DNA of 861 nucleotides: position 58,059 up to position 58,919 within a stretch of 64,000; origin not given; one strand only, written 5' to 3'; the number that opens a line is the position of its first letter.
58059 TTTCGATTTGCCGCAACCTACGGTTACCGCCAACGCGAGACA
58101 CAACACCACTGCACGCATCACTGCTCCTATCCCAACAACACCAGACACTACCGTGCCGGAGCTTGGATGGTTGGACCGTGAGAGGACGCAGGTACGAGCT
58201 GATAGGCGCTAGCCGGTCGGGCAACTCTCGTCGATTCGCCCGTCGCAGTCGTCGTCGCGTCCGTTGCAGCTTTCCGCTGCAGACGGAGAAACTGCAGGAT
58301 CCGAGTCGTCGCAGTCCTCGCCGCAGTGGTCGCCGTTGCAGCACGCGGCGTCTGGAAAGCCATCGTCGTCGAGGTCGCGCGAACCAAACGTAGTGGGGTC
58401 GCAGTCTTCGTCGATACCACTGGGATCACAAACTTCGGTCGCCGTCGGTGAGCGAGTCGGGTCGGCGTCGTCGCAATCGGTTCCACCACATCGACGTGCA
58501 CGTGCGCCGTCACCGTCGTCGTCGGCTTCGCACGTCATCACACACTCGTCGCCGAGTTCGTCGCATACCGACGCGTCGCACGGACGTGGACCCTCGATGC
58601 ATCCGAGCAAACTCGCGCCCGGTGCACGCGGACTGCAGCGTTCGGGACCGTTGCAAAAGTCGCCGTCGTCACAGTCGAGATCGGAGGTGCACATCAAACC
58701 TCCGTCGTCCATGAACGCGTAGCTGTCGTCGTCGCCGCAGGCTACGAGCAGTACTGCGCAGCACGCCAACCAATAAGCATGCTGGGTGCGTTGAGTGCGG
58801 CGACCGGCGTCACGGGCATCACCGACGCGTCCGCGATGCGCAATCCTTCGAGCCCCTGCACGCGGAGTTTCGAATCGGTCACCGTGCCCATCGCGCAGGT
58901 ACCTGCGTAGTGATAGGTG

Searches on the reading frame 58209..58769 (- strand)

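Call 89: search_protein_families(library=pfam, proteins=[window:58209-58769:-], max_evalue=0.01)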
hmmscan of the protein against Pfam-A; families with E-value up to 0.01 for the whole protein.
window:58209-58769:- (186 aa): 1 family
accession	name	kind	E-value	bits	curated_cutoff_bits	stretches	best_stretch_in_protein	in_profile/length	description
PF11617.13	Cu-binding_MopE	-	8.5e-17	61.5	27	2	152-181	1-30/30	Putative metal-binding motif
